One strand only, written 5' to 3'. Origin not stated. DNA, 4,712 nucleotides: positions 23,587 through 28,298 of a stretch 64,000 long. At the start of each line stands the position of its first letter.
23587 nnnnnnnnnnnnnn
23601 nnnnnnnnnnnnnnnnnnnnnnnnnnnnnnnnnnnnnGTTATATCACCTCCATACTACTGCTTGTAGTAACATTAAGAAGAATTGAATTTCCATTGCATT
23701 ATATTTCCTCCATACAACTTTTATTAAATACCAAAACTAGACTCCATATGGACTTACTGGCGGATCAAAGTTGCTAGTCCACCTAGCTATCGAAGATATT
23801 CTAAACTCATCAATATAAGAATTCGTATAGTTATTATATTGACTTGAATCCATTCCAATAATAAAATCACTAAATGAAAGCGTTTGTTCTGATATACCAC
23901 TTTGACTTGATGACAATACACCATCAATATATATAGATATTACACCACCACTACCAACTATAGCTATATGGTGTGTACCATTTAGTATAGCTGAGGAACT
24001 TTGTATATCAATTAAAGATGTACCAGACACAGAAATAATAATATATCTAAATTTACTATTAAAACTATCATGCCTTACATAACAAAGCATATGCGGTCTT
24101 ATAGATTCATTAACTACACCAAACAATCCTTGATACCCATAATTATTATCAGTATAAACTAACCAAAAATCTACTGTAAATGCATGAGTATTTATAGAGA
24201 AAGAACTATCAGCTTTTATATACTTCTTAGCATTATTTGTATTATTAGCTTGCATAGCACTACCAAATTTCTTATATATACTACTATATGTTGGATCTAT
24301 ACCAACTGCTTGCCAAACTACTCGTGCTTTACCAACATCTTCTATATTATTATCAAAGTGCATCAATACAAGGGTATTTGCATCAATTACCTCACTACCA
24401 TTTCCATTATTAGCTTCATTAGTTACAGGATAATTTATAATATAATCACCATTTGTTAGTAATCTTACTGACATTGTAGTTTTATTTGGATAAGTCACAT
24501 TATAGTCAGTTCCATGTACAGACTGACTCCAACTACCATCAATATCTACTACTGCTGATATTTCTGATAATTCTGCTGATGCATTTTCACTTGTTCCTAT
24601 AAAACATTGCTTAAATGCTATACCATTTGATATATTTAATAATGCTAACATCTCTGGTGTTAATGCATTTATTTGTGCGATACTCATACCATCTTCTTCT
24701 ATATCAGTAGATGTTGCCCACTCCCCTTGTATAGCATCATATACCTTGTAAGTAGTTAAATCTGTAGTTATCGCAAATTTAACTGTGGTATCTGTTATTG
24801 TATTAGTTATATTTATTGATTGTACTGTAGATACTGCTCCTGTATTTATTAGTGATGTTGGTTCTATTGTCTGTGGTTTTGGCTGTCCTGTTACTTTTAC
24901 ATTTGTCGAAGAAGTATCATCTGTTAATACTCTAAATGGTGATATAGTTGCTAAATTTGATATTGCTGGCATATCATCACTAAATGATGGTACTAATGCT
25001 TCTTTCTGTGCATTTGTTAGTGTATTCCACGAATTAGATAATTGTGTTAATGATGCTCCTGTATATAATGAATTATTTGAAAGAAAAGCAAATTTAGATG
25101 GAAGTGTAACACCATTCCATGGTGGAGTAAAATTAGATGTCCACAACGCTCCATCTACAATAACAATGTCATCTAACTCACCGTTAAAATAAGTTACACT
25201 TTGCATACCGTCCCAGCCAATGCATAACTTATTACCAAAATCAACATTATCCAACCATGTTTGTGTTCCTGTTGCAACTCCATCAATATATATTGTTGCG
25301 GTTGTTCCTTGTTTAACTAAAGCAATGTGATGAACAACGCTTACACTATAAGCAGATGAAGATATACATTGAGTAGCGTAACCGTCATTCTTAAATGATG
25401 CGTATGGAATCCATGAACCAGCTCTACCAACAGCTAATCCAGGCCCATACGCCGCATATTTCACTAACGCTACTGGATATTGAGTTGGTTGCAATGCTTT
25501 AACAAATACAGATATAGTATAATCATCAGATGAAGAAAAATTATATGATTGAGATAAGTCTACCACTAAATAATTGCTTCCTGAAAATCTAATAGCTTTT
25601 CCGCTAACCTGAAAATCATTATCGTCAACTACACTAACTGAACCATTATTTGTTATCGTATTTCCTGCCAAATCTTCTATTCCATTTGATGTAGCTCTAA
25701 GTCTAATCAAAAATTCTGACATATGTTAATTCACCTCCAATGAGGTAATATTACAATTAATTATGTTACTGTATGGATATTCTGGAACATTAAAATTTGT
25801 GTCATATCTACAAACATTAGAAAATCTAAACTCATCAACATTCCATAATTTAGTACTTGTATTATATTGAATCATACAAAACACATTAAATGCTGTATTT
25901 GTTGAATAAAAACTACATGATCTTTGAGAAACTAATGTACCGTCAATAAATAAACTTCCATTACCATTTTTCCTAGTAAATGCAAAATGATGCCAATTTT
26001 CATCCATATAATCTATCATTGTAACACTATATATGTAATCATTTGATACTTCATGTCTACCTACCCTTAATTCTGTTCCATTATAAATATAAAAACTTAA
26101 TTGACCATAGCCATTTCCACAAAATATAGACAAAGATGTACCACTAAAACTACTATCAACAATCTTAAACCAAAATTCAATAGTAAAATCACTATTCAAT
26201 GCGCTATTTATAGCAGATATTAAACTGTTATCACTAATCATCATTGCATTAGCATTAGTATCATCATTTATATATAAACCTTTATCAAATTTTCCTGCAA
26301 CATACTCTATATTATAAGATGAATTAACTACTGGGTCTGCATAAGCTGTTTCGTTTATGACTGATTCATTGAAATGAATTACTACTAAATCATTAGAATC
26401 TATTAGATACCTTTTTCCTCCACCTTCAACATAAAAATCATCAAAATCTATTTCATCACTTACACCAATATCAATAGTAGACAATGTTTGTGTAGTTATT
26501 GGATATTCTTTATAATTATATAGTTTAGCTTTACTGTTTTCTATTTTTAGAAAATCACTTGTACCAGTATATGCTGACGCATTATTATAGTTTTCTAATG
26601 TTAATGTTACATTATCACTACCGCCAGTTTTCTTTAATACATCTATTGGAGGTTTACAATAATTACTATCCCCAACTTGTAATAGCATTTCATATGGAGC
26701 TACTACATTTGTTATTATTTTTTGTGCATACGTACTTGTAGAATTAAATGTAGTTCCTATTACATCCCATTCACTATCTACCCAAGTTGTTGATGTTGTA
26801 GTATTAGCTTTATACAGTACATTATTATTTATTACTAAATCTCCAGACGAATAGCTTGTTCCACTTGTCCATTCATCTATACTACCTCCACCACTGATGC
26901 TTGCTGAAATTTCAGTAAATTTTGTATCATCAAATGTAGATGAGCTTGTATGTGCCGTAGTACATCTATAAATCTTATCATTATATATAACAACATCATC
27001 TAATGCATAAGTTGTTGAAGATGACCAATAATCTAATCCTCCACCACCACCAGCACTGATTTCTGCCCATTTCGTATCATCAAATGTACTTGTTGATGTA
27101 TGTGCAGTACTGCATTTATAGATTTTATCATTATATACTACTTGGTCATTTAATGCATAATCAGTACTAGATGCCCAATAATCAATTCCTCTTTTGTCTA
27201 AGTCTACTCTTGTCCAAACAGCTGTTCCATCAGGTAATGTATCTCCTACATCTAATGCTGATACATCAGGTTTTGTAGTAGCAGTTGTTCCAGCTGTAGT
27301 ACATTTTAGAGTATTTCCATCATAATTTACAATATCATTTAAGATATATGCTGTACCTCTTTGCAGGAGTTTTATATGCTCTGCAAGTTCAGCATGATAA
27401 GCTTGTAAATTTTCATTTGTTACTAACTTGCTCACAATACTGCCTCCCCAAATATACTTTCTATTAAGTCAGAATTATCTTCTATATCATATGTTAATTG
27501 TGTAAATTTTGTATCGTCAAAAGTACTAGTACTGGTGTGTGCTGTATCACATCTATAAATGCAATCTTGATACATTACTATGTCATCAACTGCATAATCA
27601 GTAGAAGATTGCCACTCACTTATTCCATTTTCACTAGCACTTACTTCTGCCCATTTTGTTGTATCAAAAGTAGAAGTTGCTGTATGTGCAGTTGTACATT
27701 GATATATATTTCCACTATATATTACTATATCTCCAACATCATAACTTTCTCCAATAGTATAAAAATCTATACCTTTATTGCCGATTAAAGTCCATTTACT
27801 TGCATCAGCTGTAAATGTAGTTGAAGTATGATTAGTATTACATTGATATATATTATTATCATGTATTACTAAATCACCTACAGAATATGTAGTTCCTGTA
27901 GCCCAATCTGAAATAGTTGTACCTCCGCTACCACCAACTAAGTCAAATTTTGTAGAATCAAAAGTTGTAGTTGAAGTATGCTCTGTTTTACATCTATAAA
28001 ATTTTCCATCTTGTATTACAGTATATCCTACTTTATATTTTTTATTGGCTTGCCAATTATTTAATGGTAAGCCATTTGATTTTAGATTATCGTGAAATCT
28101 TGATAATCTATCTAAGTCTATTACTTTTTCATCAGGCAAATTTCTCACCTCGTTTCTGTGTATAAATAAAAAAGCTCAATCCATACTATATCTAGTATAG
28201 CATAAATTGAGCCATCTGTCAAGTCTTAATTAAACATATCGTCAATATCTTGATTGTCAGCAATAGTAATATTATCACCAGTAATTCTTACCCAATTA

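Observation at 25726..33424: Four consecutive fibre genes built from the same ~40-aa repeat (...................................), including a 1211-aa giant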

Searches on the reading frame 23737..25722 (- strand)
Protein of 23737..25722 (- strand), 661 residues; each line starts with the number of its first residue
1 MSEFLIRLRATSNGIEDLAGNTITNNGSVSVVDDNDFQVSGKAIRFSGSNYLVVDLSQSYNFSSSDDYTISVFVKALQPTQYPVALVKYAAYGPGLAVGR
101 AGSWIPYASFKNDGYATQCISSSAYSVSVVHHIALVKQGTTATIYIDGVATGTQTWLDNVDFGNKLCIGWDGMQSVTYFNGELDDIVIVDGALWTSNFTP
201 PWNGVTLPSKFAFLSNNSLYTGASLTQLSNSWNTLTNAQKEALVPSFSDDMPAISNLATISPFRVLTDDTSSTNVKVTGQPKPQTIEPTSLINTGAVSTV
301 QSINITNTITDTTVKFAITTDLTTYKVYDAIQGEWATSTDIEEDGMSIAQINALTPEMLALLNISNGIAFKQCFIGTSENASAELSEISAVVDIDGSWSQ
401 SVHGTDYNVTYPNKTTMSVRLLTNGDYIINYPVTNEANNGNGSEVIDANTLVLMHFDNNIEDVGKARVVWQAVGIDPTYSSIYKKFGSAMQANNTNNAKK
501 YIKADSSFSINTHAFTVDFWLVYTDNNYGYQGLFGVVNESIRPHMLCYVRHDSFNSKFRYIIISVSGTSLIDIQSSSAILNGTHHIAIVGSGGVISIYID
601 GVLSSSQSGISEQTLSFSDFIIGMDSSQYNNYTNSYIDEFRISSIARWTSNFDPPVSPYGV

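Call 3: search_protein_families(library=pfam, proteins=[window:23737-25722:-], max_evalue=0.1)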
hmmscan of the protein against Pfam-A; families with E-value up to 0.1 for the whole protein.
window:23737-25722:- (661 aa): 2 families
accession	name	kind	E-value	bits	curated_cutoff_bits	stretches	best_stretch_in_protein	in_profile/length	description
PF13385.13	Laminin_G_3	-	1.4e-27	97.1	27.6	2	499-647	4-145/151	Concanavalin A-like lectin/glucanases superfamily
PF22925.3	TS_C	-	3.4e-05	24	27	1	574-631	123-183/202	Trans-sialidase, C-terminal domain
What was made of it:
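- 23737..25722 (-): g661: two LamG domains flanking a middle domain (aa ~225-447) that is homologous to the wider g190 family. It has no CBM5/12 units and is the last fibre-like gene of the cluster. Laminin_G_3 E 1.4e-27, 2 stretches (call 3).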

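Call 4: search_protein_families(library=phrogs, proteins=[window:23737-25722:-], max_evalue=0.01)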
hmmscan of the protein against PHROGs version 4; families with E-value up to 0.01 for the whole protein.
window:23737-25722:- (661 aa): 4 families
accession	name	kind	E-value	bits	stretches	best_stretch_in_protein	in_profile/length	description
phrog_3545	-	unknown function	3.7e-44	152.1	2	437-659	738-976/1115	-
phrog_13163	-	tail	3.8e-16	59.2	2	480-659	544-717/976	baseplate wedge subunit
phrog_15809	-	unknown function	3.6e-13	50.3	1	260-431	190-362/362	-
phrog_6609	-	unknown function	8.6e-06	26.9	1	581-644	112-171/212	-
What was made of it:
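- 23737..25722 (-): PHROG 3545, 13163 and 15809 (call 4).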

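Call 60: search_dna_similar(query=window:23737-25722:-, collection=phages, mode=protein, max_evalue=0.00001, max_rows=20)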
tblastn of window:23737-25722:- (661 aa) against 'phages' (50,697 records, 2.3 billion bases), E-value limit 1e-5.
Records with a match: 9; places in all: 9; records where one place covers at least 80% of the query: 0.
Best place of each record, by identity: <60% 9.
By first word of the organism name: Rhizobium 6; Cyanophage 2; Parageobacillus 1.
By host as written in the record: Synechococcus sp. 2; Rhizobium etli T3_9 1; Rhizobium etli T3_10 1; Rhizobium etli sv. phaseoli N561 1; Rhizobium etli T3_13 1; Rhizobium phaseoli N841 1; Rhizobium phaseoli IE6794 1; Parageobacillus thermoglucosidasius 23.6 1.
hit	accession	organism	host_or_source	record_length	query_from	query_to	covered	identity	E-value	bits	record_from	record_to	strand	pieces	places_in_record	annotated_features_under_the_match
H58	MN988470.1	Rhizobium phage RHph_TM3_3_9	Rhizobium etli T3_9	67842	446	659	32%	28.5%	9e-6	55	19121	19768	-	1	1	concanavalin A-like lectin/glucanase protein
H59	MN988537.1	Rhizobium phage RHph_TM3_3_10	Rhizobium etli T3_10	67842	446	659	32%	28.5%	9e-6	55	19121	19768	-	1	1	concanavalin A-like lectin/glucanase protein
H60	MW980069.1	Rhizobium phage RHEph19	Rhizobium etli sv. phaseoli N561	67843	446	659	32%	28.5%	9e-6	55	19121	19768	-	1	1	concanavalin A-like lectin/glucanase protein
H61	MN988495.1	Rhizobium phage RHph_TM3_3_13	Rhizobium etli T3_13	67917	446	659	32%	28.5%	9e-6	55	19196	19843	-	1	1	concanavalin A-like lectin/glucanase protein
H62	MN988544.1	Rhizobium phage RHph_Y21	Rhizobium phaseoli N841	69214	446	659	32%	27.6%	3e-6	57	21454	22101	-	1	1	concanavalin A-like lectin/glucanase protein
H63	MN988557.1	Rhizobium phage RHph_Y52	Rhizobium phaseoli IE6794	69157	446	659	32%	27.6%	3e-6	57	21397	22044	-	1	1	concanavalin A-like lectin/glucanase protein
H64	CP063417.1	Parageobacillus phage JGon-2020a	Parageobacillus thermoglucosidasius 23.6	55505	275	448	26%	26.2%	3e-6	57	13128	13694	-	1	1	record has no annotation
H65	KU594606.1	Cyanophage S-RIM32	Synechococcus sp.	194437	131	201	11%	48.6%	4e-7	60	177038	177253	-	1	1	hypothetical protein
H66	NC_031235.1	Cyanophage S-RIM32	Synechococcus sp.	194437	131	201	11%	48.6%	4e-7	60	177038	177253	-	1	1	virion structural protein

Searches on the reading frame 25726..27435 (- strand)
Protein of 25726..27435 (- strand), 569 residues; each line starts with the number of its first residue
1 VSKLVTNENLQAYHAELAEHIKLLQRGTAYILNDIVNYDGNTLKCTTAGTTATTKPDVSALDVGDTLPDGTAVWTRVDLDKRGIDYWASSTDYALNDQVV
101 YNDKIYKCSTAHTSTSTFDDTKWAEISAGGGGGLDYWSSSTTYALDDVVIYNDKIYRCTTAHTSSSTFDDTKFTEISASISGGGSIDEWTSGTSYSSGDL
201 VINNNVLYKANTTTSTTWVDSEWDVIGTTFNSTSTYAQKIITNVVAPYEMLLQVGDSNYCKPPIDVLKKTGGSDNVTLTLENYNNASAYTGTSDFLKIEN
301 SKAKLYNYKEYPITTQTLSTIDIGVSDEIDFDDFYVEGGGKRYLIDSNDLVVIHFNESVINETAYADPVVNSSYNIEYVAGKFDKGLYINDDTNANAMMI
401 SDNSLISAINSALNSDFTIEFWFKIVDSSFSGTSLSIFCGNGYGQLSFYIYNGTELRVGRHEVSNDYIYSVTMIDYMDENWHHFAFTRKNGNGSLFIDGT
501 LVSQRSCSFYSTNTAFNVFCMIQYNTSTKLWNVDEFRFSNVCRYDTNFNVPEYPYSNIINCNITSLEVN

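Call 3: search_protein_families(library=pfam, proteins=[window:25726-27435:-], max_evalue=0.1)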
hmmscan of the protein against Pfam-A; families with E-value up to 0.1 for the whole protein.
window:25726-27435:- (569 aa): 3 families
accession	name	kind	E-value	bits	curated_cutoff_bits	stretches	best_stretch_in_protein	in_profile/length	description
PF02839.19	CBM_5_12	-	8.6e-25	86.9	26.2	4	137-166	2-30/44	Carbohydrate-binding module family 5/12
PF13385.13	Laminin_G_3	-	8.8e-13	49.1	27.6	1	412-539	15-141/151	Concanavalin A-like lectin/glucanases superfamily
PF08308.17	PEGA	-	0.054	13.9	20.8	0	247-287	10-50/71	PEGA domain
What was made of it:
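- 25726..27435 (-): g569: N-terminal helix (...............), 1 divergent and 3 canonical CBM5/12 units, a middle domain, and a C-terminal LamG domain (aa 412-539). Units C2 and C3 are the most similar pair in the window (77% aa, 73% nt), which points to a one-unit duplication or loss. Pfam CBM_5_12 E 8.6e-25 and Laminin_G_3 E 8.8e-13 (call 3).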

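Call 4: search_protein_families(library=phrogs, proteins=[window:25726-27435:-], max_evalue=0.01)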
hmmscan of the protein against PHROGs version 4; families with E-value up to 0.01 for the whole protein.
window:25726-27435:- (569 aa): 3 families
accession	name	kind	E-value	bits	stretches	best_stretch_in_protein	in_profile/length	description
phrog_9851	-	tail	1.9e-18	66.7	2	137-238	72-175/1092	tail fiber protein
phrog_3545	-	unknown function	1.8e-14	53.8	1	346-557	749-978/1115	-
phrog_14251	-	unknown function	0.00015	21.5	0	136-170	86-120/539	-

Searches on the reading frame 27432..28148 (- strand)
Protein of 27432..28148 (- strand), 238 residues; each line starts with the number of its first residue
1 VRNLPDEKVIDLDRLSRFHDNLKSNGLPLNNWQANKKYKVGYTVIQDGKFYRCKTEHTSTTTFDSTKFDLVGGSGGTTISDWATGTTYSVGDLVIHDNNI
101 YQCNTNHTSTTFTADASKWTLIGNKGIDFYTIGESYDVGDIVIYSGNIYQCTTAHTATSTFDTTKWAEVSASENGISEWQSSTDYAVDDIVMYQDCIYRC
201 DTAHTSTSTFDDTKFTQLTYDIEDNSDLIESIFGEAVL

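Call 3: search_protein_families(library=pfam, proteins=[window:27432-28148:-], max_evalue=0.1)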
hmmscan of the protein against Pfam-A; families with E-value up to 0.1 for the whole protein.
window:27432-28148:- (238 aa): 7 families
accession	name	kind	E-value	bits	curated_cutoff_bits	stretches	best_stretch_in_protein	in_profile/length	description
PF02839.19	CBM_5_12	-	2.4e-32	111.1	26.2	4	82-111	2-30/44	Carbohydrate-binding module family 5/12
PF23003.2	Fn1_2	-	2.8e-05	24.6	27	0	84-113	6-35/70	Fibronectin type I domain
PF18681.6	DUF5634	-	0.032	15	30.4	0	35-56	36-57/98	Family of unknown function (DUF5634)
PF14600.11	CBM_5_12_2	-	0.045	14.1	27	0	78-123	14-59/62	Cellulose-binding domain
PF18104.7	Tudor_2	-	0.065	13.5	31.4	0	47-63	10-26/35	Jumonji domain-containing protein 2A Tudor domain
PF10271.14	Tmp39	-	0.067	12.6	28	0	80-108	315-343/422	Putative transmembrane protein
PF02298.23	Cu_bind_like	-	0.07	13.6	20.8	0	79-99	9-29/84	Plastocyanin-like domain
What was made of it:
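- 27432..28148 (-): g238: the same N-terminal helix motif (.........), 4 CBM5/12 units, and a degenerate C-terminal peptide (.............). It is more likely 235 aa, starting at the TTG at 28139, which has the better ribosome-binding site. Its stop overlaps the start of g569. It is the first gene of the variable cassette. Pfam E 2.4e-32 (call 3).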

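Call 4: search_protein_families(library=phrogs, proteins=[window:27432-28148:-], max_evalue=0.01)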
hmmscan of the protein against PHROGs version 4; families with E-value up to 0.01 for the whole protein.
window:27432-28148:- (238 aa): 8 families
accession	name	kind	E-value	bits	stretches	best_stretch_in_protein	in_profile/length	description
phrog_9851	-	tail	4.6e-14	52.2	2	130-218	17-112/1092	tail fiber protein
phrog_11373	-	tail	1.2e-09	37.7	0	31-66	712-749/1318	tail protein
phrog_14251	-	unknown function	1.8e-06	27.8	1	178-212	86-120/539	-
phrog_20878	-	tail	1.4e-05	25.8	0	174-206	59-91/365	tail fiber protein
phrog_16748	-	unknown function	2.7e-05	25.1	0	83-128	93-138/143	-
phrog_8147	-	tail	0.0001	22.6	0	166-205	57-96/436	tail fiber protein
phrog_5073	-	tail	0.00022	21.4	0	177-216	216-255/519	tail fiber protein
phrog_8762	-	unknown function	0.0049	18.1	0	135-185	57-106/114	-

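Call 13: find_encoding_contigs(protein=window:27432-28148:-, flank=10000, max_places=6)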
Protein window:27432-28148:- (238 aa): no gene with exactly this product is on record in the collection.
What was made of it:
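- Tried and rejected: Exact-sequence look-up of the 238-aa protein: failed (call 13), probably because gene callers start it at the TTG at 28139.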

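Call 18: search_solved_structures(query=window:27432-28148:-, max_evalue=1, show_alignments=3)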
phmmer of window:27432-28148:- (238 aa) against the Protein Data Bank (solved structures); distinct sequences matched with E-value up to 1: 12.
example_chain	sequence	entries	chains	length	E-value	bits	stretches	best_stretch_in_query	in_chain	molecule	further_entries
3wx7_A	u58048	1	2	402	3.4e-07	33.5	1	130-211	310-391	Chitin oligosaccharide deacetylase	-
8yfp_A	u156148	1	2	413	2.3e-06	30.8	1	129-211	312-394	NodB homology domain-containing protein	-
9jeo_A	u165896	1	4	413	2.5e-06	30.7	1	130-210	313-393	NodB homology domain-containing protein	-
9jt0_A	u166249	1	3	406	3.1e-06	30.4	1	130-210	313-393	NodB homology domain-containing protein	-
8yh4_A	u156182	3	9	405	4.2e-06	30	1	130-210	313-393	NodB homology domain-containing protein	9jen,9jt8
4nz1_A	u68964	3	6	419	9.3e-06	28.8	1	82-159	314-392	Deacetylase DA1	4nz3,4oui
4ny2_A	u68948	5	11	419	9.4e-06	28.8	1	82-159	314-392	Deacetylase DA1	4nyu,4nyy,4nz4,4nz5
1ed7_A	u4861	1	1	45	0.013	18.5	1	32-64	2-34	CHITINASE A1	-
4ilv_A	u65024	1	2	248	0.094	15.7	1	82-158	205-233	Intradiol ring-cleavage dioxygenase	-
4cy3_A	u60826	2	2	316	0.11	15.6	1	29-112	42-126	PROTEIN WILL DIE SLOWLY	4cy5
6o8w_M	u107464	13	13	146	0.55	13.2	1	3-76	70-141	50S ribosomal protein L15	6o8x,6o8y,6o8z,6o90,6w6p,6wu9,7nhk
4tx8_A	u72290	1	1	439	0.95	12.4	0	80-109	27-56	Probable chitinase A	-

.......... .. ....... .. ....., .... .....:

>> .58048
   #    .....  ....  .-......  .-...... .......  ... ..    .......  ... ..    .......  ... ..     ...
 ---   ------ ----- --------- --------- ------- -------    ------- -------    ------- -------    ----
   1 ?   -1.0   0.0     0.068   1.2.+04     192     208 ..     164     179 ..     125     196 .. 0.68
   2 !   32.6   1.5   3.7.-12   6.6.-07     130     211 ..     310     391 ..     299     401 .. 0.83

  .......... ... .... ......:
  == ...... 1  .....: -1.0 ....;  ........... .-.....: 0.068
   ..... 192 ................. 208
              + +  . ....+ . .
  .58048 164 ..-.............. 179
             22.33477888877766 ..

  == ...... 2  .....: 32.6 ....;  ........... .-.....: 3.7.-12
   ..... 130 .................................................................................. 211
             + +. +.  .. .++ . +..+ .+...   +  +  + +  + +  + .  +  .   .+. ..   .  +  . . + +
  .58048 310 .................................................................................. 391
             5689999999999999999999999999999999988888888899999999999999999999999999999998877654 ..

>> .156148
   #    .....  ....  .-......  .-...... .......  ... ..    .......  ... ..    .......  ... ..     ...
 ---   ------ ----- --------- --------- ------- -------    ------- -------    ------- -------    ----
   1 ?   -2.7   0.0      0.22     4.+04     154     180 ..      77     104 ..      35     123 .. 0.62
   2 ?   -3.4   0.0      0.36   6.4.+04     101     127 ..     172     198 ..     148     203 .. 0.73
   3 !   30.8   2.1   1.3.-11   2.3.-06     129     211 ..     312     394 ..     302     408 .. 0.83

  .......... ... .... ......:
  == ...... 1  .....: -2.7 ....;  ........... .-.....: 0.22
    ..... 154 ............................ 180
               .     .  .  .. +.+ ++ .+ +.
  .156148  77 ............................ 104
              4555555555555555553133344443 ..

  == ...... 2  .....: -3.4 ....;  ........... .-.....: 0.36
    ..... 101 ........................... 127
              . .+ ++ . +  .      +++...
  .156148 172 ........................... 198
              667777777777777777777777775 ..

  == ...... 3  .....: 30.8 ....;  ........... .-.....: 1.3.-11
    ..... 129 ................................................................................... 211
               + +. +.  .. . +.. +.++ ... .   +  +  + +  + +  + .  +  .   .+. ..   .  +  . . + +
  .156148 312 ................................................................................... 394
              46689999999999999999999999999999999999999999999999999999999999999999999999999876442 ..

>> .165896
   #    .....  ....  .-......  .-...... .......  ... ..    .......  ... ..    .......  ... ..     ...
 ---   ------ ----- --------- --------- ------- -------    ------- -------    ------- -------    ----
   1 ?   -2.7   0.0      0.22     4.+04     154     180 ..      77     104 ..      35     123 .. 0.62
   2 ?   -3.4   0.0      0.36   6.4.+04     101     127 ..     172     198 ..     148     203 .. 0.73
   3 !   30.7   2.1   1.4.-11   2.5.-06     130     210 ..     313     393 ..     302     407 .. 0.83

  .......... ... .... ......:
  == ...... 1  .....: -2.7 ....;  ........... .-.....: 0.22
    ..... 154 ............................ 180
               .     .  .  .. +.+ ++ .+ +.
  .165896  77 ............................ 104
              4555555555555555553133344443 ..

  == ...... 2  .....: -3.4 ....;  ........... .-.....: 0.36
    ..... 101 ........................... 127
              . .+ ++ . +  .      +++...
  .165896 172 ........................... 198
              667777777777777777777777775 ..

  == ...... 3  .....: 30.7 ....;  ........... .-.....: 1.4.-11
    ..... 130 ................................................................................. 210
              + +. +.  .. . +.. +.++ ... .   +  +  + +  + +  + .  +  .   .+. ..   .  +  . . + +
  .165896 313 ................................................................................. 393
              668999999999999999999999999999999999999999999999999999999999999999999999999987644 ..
